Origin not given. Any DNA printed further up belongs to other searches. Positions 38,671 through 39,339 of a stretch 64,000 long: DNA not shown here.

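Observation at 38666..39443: REPtron-like unit: a GxxExxY PD-(D/E)XK gene tightly bracketed by 1+3 copies of a 75-78 bp palindromic repeat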

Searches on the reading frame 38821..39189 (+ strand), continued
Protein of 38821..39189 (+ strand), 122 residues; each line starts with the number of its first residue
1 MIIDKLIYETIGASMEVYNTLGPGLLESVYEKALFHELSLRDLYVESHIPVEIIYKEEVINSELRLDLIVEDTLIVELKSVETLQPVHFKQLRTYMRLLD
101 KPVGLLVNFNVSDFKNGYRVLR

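Call 86: find_homologous_proteins(query=P0324, max_evalue=1e-10)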
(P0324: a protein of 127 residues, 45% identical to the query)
Query P0324 (127 aa): 7976 proteins with E <= 1e-10 among 8000 candidates; the best 120 are listed.
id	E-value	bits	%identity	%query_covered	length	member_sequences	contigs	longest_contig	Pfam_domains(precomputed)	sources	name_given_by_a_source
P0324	8.8e-73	260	100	100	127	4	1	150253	PF13366.13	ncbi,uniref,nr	ncbi:GxxExxY protein [Maribellus luteus]|uniref:GxxExxY protein n=1 Tax=Maribellus luteus TaxID=2305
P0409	1.7e-68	246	92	100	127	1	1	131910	PF13366.13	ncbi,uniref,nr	ncbi:GxxExxY protein [Maribellus sp. YY47]|uniref:GxxExxY protein n=1 Tax=Maribellus sp. YY47 TaxID=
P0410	1.2e-62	227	84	100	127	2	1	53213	PF13366.13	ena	-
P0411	3.9e-62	226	84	100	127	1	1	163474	PF13366.13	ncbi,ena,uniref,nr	ncbi:GxxExxY protein [uncultured Draconibacterium sp.]|uniref:GxxExxY protein n=1 Tax=uncultured Dra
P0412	9.0e-62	224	83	100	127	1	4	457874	PF13366.13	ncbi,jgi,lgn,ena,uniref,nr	ncbi:GxxExxY protein [uncultured Draconibacterium sp.]|uniref:GxxExxY protein n=1 Tax=uncultured Dra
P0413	4.2e-59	216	82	100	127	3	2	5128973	PF13366.13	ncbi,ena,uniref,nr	ncbi:GxxExxY protein [Draconibacterium orientale]|uniref:GxxExxY protein n=1 Tax=Draconibacterium or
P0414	4.0e-58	213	79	100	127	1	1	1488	PF13366.13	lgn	-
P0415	5.9e-58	212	80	100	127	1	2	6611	PF13366.13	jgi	jgi:GxxExxY protein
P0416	1.3e-56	208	77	100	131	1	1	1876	PF13366.13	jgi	jgi:GxxExxY protein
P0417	2.4e-52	194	-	-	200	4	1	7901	PF13366.13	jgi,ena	jgi:GxxExxY protein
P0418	1.3e-45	172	65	100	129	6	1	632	PF13366.13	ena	-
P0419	5.6e-45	170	66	100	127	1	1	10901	PF13366.13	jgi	jgi:GxxExxY protein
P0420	1.3e-44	169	64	100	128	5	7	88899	PF13366.13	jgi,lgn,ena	-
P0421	6.2e-44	167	65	100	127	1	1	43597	PF13366.13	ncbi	-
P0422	6.2e-44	167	61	100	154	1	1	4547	PF13366.13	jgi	-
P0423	7.7e-44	167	62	100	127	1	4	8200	PF13366.13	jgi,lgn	jgi:GxxExxY protein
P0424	9.2e-44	166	65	100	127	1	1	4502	PF13366.13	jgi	-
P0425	1.1e-43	166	65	100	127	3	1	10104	PF13366.13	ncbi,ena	-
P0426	2.4e-43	165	65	100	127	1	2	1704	PF13366.13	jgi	jgi:GxxExxY protein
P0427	3.0e-43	165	62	98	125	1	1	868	PF13366.13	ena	-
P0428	4.3e-43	164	64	95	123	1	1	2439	PF13366.13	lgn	-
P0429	4.4e-43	164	62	98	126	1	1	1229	PF13366.13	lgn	-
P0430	5.6e-43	164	62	98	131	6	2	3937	PF13366.13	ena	-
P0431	7.3e-43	163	64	100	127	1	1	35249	PF13366.13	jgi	-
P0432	7.3e-43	163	61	98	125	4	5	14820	PF13366.13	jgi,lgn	-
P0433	8.4e-43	163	65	98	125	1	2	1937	PF13366.13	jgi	jgi:GxxExxY protein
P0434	8.6e-43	163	63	98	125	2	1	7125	PF13366.13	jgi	jgi:GxxExxY protein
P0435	9.7e-43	163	59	100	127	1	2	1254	PF13366.13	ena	-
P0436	1.0e-42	163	60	97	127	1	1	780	PF13366.13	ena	-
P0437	1.1e-42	163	61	100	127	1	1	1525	PF13366.13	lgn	-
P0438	1.2e-42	163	61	98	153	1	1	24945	PF13366.13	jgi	jgi:GxxExxY protein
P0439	1.2e-42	163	65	98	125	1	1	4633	PF13366.13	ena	-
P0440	1.3e-42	163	64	100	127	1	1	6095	PF13366.13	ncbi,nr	ncbi:MAG: GxxExxY protein [Bacteroidota bacterium]|nr:GxxExxY protein [Bacteroidota bacterium]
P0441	1.7e-42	162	65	98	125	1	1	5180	PF13366.13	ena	-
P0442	1.7e-42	162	61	100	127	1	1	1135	PF13366.13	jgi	jgi:GxxExxY protein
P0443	1.8e-42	162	64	98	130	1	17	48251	PF13366.13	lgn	-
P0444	1.9e-42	162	61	98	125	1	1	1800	PF13366.13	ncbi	-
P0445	1.9e-42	162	63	97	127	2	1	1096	PF13366.13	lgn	-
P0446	2.3e-42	162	62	98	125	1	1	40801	PF13366.13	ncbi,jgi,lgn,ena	jgi:GxxExxY protein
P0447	2.3e-42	162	59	98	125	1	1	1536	PF13366.13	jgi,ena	-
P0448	2.4e-42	162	63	98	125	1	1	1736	PF13366.13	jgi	jgi:GxxExxY protein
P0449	2.5e-42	162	62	98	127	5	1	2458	PF13366.13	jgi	-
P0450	2.7e-42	162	62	98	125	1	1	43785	PF13366.13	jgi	-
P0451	2.8e-42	162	63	99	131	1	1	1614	PF13366.13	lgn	-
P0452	2.8e-42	162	62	98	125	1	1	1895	PF13366.13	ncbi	-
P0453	2.9e-42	162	62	98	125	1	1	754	PF13366.13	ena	-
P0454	3.1e-42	161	61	98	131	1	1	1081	PF13366.13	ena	-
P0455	3.8e-42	161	61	98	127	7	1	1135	PF13366.13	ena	-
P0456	3.9e-42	161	65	98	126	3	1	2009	PF13366.13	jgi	jgi:GxxExxY protein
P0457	4.5e-42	161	63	99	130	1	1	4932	PF13366.13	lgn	-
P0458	4.5e-42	161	63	98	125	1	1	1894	PF13366.13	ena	-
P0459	4.7e-42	161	66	98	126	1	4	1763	PF13366.13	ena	-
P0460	4.9e-42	161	63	98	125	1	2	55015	PF13366.13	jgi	-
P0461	5.0e-42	161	62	98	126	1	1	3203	PF13366.13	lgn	-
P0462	5.1e-42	161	60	87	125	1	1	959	PF13366.13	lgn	-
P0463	5.3e-42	161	61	98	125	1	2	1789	PF13366.13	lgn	-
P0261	5.4e-42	161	61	98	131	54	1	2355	PF13366.13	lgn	-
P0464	5.4e-42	161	63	99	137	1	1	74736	PF13366.13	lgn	-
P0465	5.6e-42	161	59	98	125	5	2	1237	PF13366.13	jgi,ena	jgi:GxxExxY protein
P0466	5.7e-42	161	62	98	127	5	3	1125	PF13366.13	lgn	-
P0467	5.8e-42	161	66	98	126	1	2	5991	PF13366.13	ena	-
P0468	5.8e-42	161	63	98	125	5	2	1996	PF13366.13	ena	-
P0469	5.8e-42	161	62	97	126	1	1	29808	PF13366.13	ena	-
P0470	5.9e-42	161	64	98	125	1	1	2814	PF13366.13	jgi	jgi:GxxExxY protein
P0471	6.2e-42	160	62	98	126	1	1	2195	PF13366.13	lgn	-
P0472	6.2e-42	160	62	100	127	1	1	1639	PF13366.13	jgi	jgi:GxxExxY protein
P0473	6.5e-42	160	64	98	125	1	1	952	PF13366.13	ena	-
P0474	6.6e-42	160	62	98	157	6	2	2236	PF13366.13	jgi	jgi:GxxExxY protein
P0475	6.6e-42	160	63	99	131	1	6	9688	PF13366.13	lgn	-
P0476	6.9e-42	160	62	97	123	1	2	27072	PF13366.13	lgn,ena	-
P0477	7.0e-42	160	65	98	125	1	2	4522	PF13366.13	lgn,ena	-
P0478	7.1e-42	160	63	99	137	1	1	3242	PF13366.13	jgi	-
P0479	7.2e-42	160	63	99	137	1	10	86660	PF13366.13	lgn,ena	-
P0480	8.0e-42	160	64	98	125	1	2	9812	PF13366.13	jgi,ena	jgi:GxxExxY protein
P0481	8.1e-42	160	64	98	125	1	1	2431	PF13366.13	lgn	-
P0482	8.2e-42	160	64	98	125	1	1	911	PF13366.13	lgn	-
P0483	8.3e-42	160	60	98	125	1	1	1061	PF13366.13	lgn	-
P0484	8.6e-42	160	62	98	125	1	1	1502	PF13366.13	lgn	-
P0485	8.9e-42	160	61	98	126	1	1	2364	PF13366.13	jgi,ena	-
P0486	9.0e-42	160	61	100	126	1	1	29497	PF13366.13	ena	-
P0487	9.1e-42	160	61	97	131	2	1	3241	PF13366.13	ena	-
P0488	9.2e-42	160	64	98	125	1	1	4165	PF13366.13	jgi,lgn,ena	jgi:GxxExxY protein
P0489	9.4e-42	160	64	98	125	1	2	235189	PF13366.13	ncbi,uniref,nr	ncbi:GxxExxY protein [Flavobacterium succinicans]|uniref:GxxExxY protein n=1 Tax=Flavobacterium succ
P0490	9.5e-42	160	64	98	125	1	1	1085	PF13366.13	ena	-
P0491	9.7e-42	160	60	98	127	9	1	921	PF13366.13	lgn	-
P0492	9.7e-42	160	62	99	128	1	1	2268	PF13366.13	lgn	-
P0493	1.0e-41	160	62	98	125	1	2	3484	PF13366.13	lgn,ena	-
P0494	1.1e-41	160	63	98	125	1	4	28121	PF13366.13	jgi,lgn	-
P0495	1.1e-41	160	61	97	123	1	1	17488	PF13366.13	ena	-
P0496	1.1e-41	160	64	97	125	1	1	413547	PF13366.13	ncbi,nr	ncbi:MAG: GxxExxY protein [Bacteroidetes bacterium]|nr:GxxExxY protein [Bacteroidota bacterium]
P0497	1.1e-41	160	62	98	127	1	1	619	PF13366.13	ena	-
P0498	1.1e-41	160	65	98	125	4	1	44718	PF13366.13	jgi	jgi:GxxExxY protein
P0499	1.2e-41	160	60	98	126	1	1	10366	PF13366.13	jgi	jgi:GxxExxY protein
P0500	1.2e-41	160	62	98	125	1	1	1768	PF13366.13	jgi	jgi:GxxExxY protein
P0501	1.2e-41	160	61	100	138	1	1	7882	PF13366.13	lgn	-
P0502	1.3e-41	160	63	98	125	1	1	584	PF13366.13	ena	-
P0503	1.3e-41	159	58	98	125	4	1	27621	PF13366.13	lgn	-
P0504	1.4e-41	159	65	98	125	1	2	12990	PF13366.13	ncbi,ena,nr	ncbi:MAG: GxxExxY protein [Bacteroidales bacterium]|nr:GxxExxY protein [Bacteroidales bacterium]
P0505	1.4e-41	159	63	98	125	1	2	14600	PF13366.13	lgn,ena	-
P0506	1.5e-41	159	61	87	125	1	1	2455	PF13366.13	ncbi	-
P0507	1.5e-41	159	61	98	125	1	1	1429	PF13366.13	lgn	-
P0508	1.5e-41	159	65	98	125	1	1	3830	PF13366.13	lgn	-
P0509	1.5e-41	159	62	98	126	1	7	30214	PF13366.13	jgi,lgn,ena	-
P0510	1.6e-41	159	63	97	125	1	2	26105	PF13366.13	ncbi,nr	ncbi:MAG TPA: GxxExxY protein [Bacteroidia bacterium]|nr:GxxExxY protein [Bacteroidia bacterium] HRD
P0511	1.6e-41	159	62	98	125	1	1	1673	PF13366.13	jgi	jgi:GxxExxY protein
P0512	1.7e-41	159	59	98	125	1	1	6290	PF13366.13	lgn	-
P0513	1.9e-41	159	61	98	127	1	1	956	PF13366.13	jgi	-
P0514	1.9e-41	159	60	98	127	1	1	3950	PF13366.13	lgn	-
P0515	2.2e-41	159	62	99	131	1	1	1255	PF13366.13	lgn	-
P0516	2.2e-41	159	62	98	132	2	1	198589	PF13366.13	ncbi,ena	-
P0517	2.2e-41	159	60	98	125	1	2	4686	PF13366.13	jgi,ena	-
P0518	2.2e-41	159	59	87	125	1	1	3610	PF13366.13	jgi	-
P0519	2.3e-41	159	59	97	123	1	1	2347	PF13366.13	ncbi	-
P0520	2.3e-41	159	62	98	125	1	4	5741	PF13366.13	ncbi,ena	-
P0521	2.4e-41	159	61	98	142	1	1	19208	PF13366.13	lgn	-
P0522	2.4e-41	159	61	100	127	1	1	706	PF13366.13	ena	-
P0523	2.4e-41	159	58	100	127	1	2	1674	PF13366.13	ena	-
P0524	2.5e-41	159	59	100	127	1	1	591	PF13366.13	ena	-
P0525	2.5e-41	159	59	97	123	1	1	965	PF13366.13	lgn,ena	-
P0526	2.5e-41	159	61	97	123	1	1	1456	PF13366.13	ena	-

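Call 87: find_encoding_contigs(protein=P0413, flank=2500, max_places=3)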
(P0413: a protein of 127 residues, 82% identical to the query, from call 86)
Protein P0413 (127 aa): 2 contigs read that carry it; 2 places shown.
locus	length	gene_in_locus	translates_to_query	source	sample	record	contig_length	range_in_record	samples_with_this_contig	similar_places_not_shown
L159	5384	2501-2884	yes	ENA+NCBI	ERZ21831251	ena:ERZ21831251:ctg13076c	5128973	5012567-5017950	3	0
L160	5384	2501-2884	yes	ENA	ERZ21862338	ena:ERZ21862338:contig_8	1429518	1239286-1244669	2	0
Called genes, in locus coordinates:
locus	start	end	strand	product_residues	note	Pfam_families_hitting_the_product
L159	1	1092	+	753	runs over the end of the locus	PF00330:Aconitase, PF00694:Aconitase_C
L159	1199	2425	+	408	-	PF00180:Iso_dh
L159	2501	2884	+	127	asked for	PF13366:PDDEXK_3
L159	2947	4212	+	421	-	PF00180:Iso_dh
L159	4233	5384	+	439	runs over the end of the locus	PF00285:Citrate_synt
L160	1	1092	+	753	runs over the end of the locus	PF00330:Aconitase, PF00694:Aconitase_C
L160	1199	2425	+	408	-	PF00180:Iso_dh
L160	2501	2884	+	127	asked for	PF13366:PDDEXK_3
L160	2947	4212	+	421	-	PF00180:Iso_dh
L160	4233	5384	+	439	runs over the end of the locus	PF00285:Citrate_synt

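Call 88: find_encoding_contigs(protein=P0489, flank=2500, max_places=3)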
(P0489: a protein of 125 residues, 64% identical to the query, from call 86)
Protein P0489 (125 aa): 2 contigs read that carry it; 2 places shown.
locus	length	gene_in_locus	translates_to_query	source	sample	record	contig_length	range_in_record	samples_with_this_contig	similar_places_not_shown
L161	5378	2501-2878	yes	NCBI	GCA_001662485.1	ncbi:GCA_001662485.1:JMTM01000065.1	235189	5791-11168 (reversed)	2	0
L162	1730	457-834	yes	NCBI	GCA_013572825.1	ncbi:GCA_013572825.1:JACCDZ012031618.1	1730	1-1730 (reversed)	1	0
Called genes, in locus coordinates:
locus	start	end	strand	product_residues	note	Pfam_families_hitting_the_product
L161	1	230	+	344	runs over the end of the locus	PF01073:3Beta_HSD, PF01370:Epimerase, PF02719:Polysacc_synt_2, PF04321:RmlD_sub_bind, PF05368:NmrA, PF16363:GDP_Man_Dehyd, PF13460:NAD_binding_10, PF08485:Polysacc_syn_2C, +2 more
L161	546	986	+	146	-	PF05523:FdtA (weak)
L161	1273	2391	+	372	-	PF01370:Epimerase, PF14667:Polysacc_synt_C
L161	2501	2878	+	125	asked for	PF13366:PDDEXK_3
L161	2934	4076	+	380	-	PF02350:Epimerase_2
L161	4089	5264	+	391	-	PF00534:Glycos_transf_1, PF13692:Glyco_trans_1_4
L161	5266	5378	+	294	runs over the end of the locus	PF01370:Epimerase, PF04321:RmlD_sub_bind, PF01073:3Beta_HSD, PF07993:NAD_binding_4, PF16363:GDP_Man_Dehyd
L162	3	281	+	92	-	?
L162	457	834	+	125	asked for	PF13366:PDDEXK_3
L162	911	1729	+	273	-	?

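Call 89: find_encoding_contigs(protein=P0324, flank=2500, max_places=3)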
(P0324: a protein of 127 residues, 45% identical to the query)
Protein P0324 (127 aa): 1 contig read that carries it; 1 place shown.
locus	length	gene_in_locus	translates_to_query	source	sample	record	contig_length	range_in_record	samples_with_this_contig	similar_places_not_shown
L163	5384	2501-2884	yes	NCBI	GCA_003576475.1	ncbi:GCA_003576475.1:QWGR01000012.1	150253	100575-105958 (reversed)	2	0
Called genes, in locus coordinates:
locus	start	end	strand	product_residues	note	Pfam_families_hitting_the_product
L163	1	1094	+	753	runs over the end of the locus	PF00330:Aconitase, PF00694:Aconitase_C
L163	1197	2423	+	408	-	PF00180:Iso_dh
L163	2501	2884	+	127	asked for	PF13366:PDDEXK_3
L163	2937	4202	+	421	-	PF00180:Iso_dh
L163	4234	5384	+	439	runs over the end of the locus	PF00285:Citrate_synt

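Call 96: predict_structure(alignment_id=A9)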
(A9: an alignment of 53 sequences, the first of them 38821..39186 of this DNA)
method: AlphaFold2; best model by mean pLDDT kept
length: 122 residues; sequences in the alignment: 53
mean_pLDDT: 95.5   pTM: 0.88
mean pLDDT of the five models: 95.5, 95.0, 93.3, 93.1, 91.5
residues with pLDDT >= 90: 114; 70-90: 8; 50-70: 0; < 50: 0
segments of 3 or more residues with pLDDT < 50: none
pLDDT, mean of each block of 10 residues (from residue 1): 96 99 95 99 96 91 93 97 93 95 97 94 96
secondary structure, 60 per line:
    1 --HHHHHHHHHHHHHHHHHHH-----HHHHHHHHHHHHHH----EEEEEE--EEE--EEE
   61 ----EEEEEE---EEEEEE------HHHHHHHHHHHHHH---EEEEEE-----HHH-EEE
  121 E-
elements in order: H3-21 H27-40 E45-50 E53-55 E58-60 E65-70 E74-79 H86-99 E103-108 E118-121

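Call 99: fold_search(model_id=the predicted structure, library=pdb)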
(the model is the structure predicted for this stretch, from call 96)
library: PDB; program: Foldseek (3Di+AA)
matches with E <= 10: 326; with E <= 0.001: 0
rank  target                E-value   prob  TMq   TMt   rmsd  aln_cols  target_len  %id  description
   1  4ic1_G                1.6e-02  0.99  0.60  0.39  12.6       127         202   20  Crystal structure of SSO0001 (released 2013-01-16)
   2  9iac_A                1.6e-02  0.66  0.38  0.21   9.2       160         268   14  Structure of the Argonaute-associated Cas4 family protein 1 (ACE1) from Microcystis aeruginosa (MaACE1) (released 2025-04-23)
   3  4ic1_B                1.9e-02  0.99  0.52  0.34   4.0       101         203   21  Crystal structure of SSO0001 (released 2013-01-16)
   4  9iab_A                2.1e-02  0.60  0.36  0.20   8.9       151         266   17  Structure of the Argonaute-associated Cas4 family protein 1 (ACE1) from Chroococcidiopsis thermalis (CtACE1) (released 2025-04-23)
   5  6ppj_A                2.2e-02  0.87  0.47  0.08  12.2       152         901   18  Cryo-EM structure of AdnA(D934A)-AdnB(D1014A) in complex with AMPPNP (released 2019-11-20)
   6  4ic1_D                2.7e-02  0.84  0.44  0.28  11.8       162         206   17  Crystal structure of SSO0001 (released 2013-01-16)
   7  9dou_A                2.7e-02  0.77  0.38  0.07   8.6       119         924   16  Taeniopygia guttata R2 retrotransposon (R2Tg) initiating target-primed reverse transcription (released 2025-05-21)
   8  2zyz_C                2.9e-02  0.66  0.35  0.42   8.4        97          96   18  Pyrobaculum aerophilum splicing endonuclease (released 2009-06-23)
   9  7et0_A                3.3e-02  0.84  0.48  0.12   7.3       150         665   11  Crystal structure of the complex formed by Wolbachia cytoplasmic incompatibility factors CinA and CinB from wPip (released 2021-11-10)
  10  2zyz_A                3.5e-02  0.54  0.32  0.39   7.9        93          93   16  Pyrobaculum aerophilum splicing endonuclease (released 2009-06-23)
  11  2cv8_B                3.7e-02  0.47  0.34  0.25  11.3       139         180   11  Crystal structure of tRNA-intron endonuclease from Sulfolobus tokodaii (released 2005-12-01)
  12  9iac_B                4.8e-02  0.51  0.37  0.20   8.6       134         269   15  Structure of the Argonaute-associated Cas4 family protein 1 (ACE1) from Microcystis aeruginosa (MaACE1) (released 2025-04-23)
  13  4ic1_A                5.1e-02  0.91  0.44  0.30   5.3       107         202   23  Crystal structure of SSO0001 (released 2013-01-16)
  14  3sm4_B                5.1e-02  0.75  0.47  0.28  15.4       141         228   13  Crystal Structure of the K131A Mutant of Lambda Exonuclease in Complex with a 5'-Phosphorylated 14-mer/12-mer Duplex a (released 2011-07-20)
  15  6m9k_B                5.1e-02  0.66  0.45  0.27  14.6       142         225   15  Crystal structure of lambda exonuclease in complex with the Red beta C-terminal domain (released 2019-01-02)
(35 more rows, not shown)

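Call 105: find_related_loci(query=A7, collection=viral_contigs, flank=1500)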
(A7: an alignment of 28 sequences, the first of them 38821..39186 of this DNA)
Query A7 (122 aa) in viral_contigs; peptide patterns used: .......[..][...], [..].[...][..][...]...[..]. (x = any residue, [..] = any of these).
79 stretches matched a pattern; 38 encode a relative of the query (tblastn E <= 1e-3); 38 distinct loci.
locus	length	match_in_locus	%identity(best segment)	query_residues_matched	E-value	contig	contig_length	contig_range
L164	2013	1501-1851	47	4-119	3e-29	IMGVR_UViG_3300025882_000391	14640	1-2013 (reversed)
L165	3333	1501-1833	39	11-121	1e-22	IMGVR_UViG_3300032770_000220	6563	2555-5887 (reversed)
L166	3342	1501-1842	36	1-109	3e-19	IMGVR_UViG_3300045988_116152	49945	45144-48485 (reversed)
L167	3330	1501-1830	37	12-122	3e-19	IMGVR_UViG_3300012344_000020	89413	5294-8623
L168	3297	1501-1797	42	14-113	1e-18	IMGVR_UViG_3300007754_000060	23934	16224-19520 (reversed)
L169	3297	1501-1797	42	14-113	1e-18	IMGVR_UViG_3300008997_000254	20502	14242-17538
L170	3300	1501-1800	36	16-116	2e-17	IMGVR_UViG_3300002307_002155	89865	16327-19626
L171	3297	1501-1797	38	12-111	2e-16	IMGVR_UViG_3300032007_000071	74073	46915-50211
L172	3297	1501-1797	38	12-111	2e-16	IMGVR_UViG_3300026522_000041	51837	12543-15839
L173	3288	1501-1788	39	13-109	2e-15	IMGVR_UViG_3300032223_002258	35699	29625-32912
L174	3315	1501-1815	35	5-110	2e-15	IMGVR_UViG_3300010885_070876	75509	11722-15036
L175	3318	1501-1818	35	12-118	3e-15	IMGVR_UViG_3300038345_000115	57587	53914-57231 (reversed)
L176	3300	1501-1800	37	13-113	3e-15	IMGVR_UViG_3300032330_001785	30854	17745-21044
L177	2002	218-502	39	14-109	3e-15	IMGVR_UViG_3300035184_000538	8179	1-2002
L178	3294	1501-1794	37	12-110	5e-15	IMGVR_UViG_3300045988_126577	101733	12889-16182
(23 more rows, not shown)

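Call 114: search_protein_families(library=pfam, proteins=[L097:1085-1468:+, L107:5405-5815:+], max_evalue=0.001)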
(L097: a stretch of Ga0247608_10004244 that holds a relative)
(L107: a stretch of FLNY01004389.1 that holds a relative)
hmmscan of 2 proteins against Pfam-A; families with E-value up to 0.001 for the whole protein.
L097:1085-1468:+ (128 aa): 2 families
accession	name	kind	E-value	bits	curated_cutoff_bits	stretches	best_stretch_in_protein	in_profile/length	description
PF05635.17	23S_rRNA_IVP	-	2.5e-34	118.1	33.8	1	7-112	1-106/106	23S rRNA-intervening sequence protein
PF22296.2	bAvd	-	2.1e-09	38.3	40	1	9-116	1-106/107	bAvd-like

L107:5405-5815:+ (137 aa): 2 families
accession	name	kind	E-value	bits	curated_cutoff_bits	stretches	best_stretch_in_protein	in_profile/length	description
PF05635.17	23S_rRNA_IVP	-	4.9e-31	107.5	33.8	1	19-123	1-105/106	23S rRNA-intervening sequence protein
PF22296.2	bAvd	-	5.8e-06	27.2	40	1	21-128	1-106/107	bAvd-like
